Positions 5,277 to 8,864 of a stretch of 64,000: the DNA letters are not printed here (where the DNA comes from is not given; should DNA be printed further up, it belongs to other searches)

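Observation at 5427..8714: FtsK/EssC-family ATPase that is entirely soluble and has a single intact motor domain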

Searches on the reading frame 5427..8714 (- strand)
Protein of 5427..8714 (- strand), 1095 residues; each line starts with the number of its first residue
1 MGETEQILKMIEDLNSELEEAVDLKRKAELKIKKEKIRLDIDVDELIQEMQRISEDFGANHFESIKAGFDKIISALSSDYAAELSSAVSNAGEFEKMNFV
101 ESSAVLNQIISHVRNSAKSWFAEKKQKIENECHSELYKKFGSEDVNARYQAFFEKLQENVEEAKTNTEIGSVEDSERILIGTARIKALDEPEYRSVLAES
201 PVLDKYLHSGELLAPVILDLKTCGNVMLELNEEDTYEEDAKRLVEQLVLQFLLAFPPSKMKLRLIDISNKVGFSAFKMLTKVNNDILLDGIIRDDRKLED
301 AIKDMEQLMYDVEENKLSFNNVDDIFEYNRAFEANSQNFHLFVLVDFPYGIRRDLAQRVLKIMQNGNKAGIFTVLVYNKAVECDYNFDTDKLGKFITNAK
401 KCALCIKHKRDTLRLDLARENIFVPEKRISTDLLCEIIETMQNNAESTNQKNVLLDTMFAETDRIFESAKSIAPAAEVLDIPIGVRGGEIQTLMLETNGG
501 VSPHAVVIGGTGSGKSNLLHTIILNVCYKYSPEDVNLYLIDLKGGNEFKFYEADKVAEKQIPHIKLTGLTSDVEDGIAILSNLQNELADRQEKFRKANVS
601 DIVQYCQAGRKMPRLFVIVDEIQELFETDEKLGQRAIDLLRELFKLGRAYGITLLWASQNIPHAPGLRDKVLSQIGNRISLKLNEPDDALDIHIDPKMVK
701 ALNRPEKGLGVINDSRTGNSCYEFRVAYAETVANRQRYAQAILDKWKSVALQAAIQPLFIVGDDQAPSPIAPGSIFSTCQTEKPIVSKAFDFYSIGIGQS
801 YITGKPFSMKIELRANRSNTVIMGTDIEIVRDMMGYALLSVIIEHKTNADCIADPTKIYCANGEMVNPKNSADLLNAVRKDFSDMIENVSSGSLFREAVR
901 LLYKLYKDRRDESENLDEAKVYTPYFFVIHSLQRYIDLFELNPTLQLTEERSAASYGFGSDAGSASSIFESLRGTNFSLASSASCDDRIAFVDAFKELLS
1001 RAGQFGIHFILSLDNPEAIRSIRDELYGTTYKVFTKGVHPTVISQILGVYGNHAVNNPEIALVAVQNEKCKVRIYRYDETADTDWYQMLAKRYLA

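Call 5: search_protein_families(library=pfam, proteins=[window:5427-8714:-], max_evalue=0.1)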
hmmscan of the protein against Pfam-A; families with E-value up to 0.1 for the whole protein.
window:5427-8714:- (1095 aa): 8 families
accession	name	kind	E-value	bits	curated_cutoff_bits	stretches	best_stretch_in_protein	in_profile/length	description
PF01580.24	FtsK_SpoIIIE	-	1.6e-29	103.4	24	1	500-693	36-194/221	FtsK/SpoIIIE family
PF13401.12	AAA_22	-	7.3e-06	26.8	27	1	505-646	8-110/130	AAA domain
PF01935.23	DUF87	-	6e-05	23.7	23.2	1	491-601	12-122/220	Helicase HerA, central domain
PF01637.24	ATPase_2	-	0.00078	19.7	33.2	1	489-644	7-136/225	ATPase domain predominantly from Archaea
PF05872.18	HerA_C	-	0.0023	17.1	22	0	612-681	256-319/502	Helicase HerA-like C-terminal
PF20703.3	nSTAND1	-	0.0048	17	27.1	1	490-642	23-146/379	Novel STAND NTPase 1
PF13191.12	AAA_16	-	0.0064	17.4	32.6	0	490-639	9-158/167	AAA ATPase domain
PF10412.15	TrwB_AAD_bind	-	0.018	14.4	20.5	0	502-527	15-40/387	Type IV secretion-system coupling protein DNA-binding domain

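Call 6: search_protein_families(library=ncbifam, proteins=[window:5427-8714:-], max_evalue=0.1)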
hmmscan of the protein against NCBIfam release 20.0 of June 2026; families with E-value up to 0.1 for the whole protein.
window:5427-8714:- (1095 aa): 8 families
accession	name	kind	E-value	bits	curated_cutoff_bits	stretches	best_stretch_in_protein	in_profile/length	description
TIGR03924.1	T7SS_EccC_a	equivalog_domain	9.8e-35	120.4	509.15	1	214-728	182-668/673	type VII secretion protein EccCa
TIGR03928.1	T7_EssCb_Firm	equivalog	2.3e-30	105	778.4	3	475-546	442-513/1296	type VII secretion protein EssC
TIGR03925.1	T7SS_EccC_b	equivalog_domain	1.3e-23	83.2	346.55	1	492-715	66-278/564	type VII secretion protein EccCb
NF007615.0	PRK10263.1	equivalog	1.4e-08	32.9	1566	1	503-597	1011-1096/1355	DNA translocase FtsK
NF041017.1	DNA_import_CedB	equivalog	4e-07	29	700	1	603-676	462-531/590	DNA import protein CedB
NF042944.1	HerA_antiphage_2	equivalog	5.4e-05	22.1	850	1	643-689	458-501/576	anti-phage-associated helicase HerA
NF041214.1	plasmid_TraB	equivalog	0.0016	17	800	1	503-706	249-431/639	plasmid transfer protein TraB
NF040937.1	HerA_Thermprot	equivalog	0.0041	15.6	800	1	609-689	346-420/487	DNA double-strand break repair helicase HerA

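Call 8: search_solved_structures(query=window:5427-8714:-, max_evalue=0.01, show_alignments=2)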
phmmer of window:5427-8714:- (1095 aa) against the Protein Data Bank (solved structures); distinct sequences matched with E-value up to 0.01: 16.
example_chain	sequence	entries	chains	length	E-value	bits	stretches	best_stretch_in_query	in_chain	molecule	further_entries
4nh0_A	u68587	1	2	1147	3.2e-32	114.7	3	477-664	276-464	Cell divisionFtsK/SpoIIIE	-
7b9f_C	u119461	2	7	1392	4.9e-21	77.7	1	479-726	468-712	EccC5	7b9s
7np7_C1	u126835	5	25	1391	3.3e-19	71.6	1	481-686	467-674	ESX-5 secretion system protein EccC5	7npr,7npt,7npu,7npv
9qks_G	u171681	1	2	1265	5.1e-15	57.8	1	475-693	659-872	ESX secretion system protein YukB,Green fluorescent protein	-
4n1a_A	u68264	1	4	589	1.4e-13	53.1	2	495-708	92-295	Cell divisionFtsK/SpoIIIE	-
2ius_A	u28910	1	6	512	1.8e-07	32.8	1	501-607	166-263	DNA TRANSLOCASE FTSK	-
6o1w_A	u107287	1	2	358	3.9e-06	28.4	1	500-676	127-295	DNA translocase coupling protein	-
6o1x_A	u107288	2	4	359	3.9e-06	28.3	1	500-676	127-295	DNA translocase coupling protein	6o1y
6o1z_A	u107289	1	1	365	4.1e-06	28.3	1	500-676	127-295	DNA translocase coupling protein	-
9jv8_A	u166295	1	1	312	5.3e-05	24.6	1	507-690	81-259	ESX-1 secretion system protein EccCb1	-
4lya_A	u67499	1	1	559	0.00016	23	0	506-647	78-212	Uncharacterized protein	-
5fv0_A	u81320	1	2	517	0.00017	22.9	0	507-647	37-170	ESX secretion system protein EccC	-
2iuu_A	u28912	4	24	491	0.00018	22.8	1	493-552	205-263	DNA TRANSLOCASE FTSK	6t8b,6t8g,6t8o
2iut_A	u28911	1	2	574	0.00028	22.2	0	494-552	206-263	DNA TRANSLOCASE FTSK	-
6j19_A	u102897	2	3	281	0.0013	20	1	480-545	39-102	ESX-1 secretion system protein EccCb1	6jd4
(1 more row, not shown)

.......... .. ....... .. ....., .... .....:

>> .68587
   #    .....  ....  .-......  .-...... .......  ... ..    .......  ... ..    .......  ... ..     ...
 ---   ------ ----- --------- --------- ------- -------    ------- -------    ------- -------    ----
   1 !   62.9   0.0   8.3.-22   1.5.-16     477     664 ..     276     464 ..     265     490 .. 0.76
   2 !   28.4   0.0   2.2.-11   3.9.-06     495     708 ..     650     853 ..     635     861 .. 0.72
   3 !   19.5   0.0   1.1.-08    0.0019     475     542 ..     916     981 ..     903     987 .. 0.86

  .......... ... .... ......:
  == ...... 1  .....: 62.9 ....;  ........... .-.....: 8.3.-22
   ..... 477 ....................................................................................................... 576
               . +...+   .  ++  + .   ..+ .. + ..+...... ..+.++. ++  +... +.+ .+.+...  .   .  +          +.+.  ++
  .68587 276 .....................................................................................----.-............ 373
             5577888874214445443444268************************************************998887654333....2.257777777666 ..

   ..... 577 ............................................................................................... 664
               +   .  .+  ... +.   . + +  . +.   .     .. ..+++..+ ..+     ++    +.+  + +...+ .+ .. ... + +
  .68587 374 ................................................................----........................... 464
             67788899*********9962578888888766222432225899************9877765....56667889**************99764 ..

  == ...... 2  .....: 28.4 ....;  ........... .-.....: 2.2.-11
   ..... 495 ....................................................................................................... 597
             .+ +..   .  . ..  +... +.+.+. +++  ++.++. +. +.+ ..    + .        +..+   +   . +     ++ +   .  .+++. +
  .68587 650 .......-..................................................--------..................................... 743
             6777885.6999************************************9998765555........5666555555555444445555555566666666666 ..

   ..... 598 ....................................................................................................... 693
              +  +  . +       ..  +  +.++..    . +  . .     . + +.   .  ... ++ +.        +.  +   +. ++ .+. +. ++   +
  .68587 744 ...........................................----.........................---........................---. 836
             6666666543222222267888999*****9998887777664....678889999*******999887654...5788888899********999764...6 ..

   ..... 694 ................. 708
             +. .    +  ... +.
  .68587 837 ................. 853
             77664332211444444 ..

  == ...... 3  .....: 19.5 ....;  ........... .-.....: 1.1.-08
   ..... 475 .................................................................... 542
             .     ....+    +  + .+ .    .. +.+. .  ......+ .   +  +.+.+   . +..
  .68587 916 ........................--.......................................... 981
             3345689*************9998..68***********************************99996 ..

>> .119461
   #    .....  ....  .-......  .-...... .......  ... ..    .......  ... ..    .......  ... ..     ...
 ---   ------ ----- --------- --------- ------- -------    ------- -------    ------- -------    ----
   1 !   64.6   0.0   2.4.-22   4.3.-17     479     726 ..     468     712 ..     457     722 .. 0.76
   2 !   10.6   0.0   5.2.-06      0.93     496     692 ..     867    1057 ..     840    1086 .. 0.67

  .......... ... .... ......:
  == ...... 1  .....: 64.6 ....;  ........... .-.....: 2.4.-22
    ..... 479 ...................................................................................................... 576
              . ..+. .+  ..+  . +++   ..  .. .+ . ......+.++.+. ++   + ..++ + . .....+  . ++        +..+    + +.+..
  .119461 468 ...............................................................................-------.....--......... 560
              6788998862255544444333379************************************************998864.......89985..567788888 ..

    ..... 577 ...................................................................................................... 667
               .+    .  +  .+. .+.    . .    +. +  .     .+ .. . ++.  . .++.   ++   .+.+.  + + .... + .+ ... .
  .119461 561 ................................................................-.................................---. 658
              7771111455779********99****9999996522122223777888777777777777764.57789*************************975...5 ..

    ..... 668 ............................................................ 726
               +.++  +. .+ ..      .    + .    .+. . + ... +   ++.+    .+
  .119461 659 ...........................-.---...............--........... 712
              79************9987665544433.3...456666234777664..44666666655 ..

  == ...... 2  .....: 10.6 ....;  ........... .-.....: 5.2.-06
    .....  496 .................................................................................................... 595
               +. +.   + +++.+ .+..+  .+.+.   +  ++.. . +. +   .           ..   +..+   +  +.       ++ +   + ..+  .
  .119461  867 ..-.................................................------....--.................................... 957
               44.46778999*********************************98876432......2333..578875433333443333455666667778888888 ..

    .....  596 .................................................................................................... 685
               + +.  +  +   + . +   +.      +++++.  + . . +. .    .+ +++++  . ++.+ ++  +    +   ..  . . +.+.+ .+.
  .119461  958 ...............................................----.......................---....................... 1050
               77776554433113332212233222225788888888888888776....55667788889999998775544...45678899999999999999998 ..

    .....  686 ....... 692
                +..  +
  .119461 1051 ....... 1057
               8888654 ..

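Call 9: find_homologous_proteins(query=window:5427-8714:-, max_evalue=0.00001)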
Query window:5427-8714:- (1095 aa): 84 proteins with E <= 0.00001 among 8000 candidates.
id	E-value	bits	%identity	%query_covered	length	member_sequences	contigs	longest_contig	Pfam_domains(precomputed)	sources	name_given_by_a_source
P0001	0.0e+0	2443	100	100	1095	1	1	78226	PF13401.13,PF01580.25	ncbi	-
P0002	0.0e+0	1726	74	90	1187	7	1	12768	PF01580.25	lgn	-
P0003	0.0e+0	1650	72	90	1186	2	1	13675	PF01580.25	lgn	-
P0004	0.0e+0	1646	71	90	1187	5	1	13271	PF01580.25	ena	-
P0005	0.0e+0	1537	53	90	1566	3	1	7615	PF10412.16,PF05707.19,PF05729.19,PF13401.13,PF20703.4,PF01580.25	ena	-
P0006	0.0e+0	1471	65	90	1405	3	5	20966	PF01580.25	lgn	-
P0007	0.0e+0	1465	63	93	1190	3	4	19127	PF01580.25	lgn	-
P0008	0.0e+0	1428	64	90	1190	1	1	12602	PF01580.25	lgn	-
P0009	0.0e+0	1426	65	90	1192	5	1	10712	PF13401.13,PF01580.25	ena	-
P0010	0.0e+0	1401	63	90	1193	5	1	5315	PF01580.25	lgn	-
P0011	0.0e+0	1396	64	90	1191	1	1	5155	PF01935.24,PF01580.25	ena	-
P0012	0.0e+0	1371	61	90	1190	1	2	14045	PF13401.13,PF01580.25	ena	-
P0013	0.0e+0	1369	61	90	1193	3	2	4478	PF13401.13,PF01580.25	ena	-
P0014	0.0e+0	1358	61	90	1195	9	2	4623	PF13401.13,PF01580.25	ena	-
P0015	0.0e+0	1357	61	90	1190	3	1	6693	PF01580.25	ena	-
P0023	0.0e+0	1295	57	90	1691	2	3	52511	PF13306.13,PF13401.13,PF13855.13,PF01580.25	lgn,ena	-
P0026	0.0e+0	1197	54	90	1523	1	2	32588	PF08238.19,PF01580.25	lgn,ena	-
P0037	0.0e+0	1181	54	90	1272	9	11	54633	PF01580.25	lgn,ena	-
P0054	0.0e+0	1104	53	90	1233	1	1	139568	PF13401.13,PF01580.25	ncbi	-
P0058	0.0e+0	1088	53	89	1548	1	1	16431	PF13401.13,PF01580.25,PF09397.17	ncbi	-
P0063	0.0e+0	1037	50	86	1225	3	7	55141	PF13401.13,PF01580.25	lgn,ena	-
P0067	3.3e-284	964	46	91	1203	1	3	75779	PF01580.25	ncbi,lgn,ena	-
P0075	2.8e-31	127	27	48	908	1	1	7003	PF01580.25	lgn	-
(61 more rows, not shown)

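Call 10: find_related_loci(query=window:5427-8714:-, collection=genome_contigs, flank=10000)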
Query window:5427-8714:- (1095 aa) in genome_contigs; peptide patterns used: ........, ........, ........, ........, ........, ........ (x = any residue, [..] = any of these).
27 stretches matched a pattern; 3 encode a relative of the query (tblastn E <= 1e-3); 3 distinct loci.
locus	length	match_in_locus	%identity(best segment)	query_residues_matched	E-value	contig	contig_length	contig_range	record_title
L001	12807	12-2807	73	161-1095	0e+0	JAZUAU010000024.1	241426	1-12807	MAG: Acutalibacteraceae bacterium isolate T1900045319_YK20190008.MAGScoT_cleanbin_000008 SGB_6336_k141_2144266, whole ge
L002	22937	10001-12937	52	113-1094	0e+0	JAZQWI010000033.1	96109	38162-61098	MAG: Faecousia sp. isolate T1900045166_TC20190160.MAGScoT_cleanbin_000016 SGB_5143_k141_349442, whole genome shotgun seq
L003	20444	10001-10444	32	503-659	2e-11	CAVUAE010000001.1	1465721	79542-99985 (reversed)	MAG: uncultured Chloroflexia bacterium isolate MFD04408.bin.1.100 genome assembly, contig: contig_23294, whole genome sh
